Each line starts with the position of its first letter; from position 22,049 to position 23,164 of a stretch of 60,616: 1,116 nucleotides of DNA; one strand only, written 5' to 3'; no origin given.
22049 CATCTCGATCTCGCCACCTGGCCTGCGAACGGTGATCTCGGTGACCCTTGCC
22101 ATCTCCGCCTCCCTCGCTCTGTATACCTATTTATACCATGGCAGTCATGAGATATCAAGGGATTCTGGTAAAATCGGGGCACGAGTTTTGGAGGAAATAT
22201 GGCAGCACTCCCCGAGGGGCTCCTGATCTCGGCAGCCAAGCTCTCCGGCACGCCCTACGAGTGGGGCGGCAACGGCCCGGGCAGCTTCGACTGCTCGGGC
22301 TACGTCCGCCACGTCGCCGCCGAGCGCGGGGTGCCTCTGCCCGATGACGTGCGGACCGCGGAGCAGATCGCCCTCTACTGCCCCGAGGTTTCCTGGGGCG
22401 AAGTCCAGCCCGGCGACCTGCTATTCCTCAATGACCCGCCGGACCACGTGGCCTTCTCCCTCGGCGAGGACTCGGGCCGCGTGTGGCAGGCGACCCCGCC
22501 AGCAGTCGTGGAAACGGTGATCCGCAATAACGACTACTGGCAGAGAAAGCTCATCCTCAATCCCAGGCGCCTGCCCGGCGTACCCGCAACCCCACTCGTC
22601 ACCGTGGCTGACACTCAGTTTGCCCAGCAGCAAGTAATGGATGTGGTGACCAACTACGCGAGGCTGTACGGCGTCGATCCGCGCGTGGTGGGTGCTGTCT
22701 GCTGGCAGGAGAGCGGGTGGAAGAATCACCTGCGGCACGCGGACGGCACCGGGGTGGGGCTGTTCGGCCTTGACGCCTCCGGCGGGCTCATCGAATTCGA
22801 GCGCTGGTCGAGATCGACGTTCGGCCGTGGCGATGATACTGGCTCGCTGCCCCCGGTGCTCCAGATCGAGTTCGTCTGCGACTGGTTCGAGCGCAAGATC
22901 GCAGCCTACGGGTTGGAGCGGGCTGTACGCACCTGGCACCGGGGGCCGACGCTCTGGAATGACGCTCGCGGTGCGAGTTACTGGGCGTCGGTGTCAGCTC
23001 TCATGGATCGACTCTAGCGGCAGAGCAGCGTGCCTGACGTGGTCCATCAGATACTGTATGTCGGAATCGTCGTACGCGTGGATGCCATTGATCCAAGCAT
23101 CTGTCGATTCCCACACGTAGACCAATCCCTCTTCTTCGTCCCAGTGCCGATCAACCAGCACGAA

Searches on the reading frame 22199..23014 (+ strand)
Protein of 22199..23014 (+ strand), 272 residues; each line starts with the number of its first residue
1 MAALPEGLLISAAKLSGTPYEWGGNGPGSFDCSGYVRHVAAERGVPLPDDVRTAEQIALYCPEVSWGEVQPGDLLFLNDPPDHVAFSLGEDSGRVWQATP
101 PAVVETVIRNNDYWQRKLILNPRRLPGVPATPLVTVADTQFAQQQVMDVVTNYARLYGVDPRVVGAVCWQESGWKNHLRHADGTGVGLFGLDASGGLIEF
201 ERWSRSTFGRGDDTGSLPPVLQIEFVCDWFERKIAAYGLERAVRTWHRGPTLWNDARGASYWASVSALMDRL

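Call 41: search_protein_families(library=ncbifam, proteins=[window:22199-23014:+], max_evalue=0.05)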
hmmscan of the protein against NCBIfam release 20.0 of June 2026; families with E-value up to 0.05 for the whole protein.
window:22199-23014:+ (272 aa): 8 families
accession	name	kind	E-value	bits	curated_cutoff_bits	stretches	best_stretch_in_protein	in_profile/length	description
NF010495.0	PRK13914.1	equivalog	5e-12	45.5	647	1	9-78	370-436/481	invasion associated endopeptidase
NF038345.1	wall_hydro_RipC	exception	1.1e-11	44.8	425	1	16-90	262-333/362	peptidoglycan hydrolase RipC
NF040678.1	EntFM_CwpFM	equivalog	2e-06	27.1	720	1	12-118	319-424/430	enterotoxin EntFM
NF008096.1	PRK10838.1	equivalog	0.0022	17.8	186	1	13-118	76-179/189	bifunctional murein DD-endopeptidase/murein LD-carboxypeptidase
NF033742.1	NlpC_p60_RipB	exception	0.0038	16.9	335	1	14-91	86-174/206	NlpC/P60 family peptidoglycan endopeptidase RipB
NF046048.1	NlpC_P60_DIP1281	equivalog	0.019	13.8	517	0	30-90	498-556/587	DIP1281 family NlpC/P60 protein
TIGR02541.1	flagell_FlgJ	equivalog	0.02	14.8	193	1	145-195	154-206/294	flagellar assembly peptidoglycan hydrolase FlgJ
NF033743.1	NlpC_inact_RipD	exception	0.031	13.8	215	0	29-112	92-171/181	NlpC/P60 family peptidoglycan-binding protein RipD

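Call 42: search_protein_families(library=padloc, proteins=[window:22199-23014:+], max_evalue=0.05)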
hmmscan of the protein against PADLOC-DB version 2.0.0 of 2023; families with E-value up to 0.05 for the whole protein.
window:22199-23014:+ (272 aa): 0 families
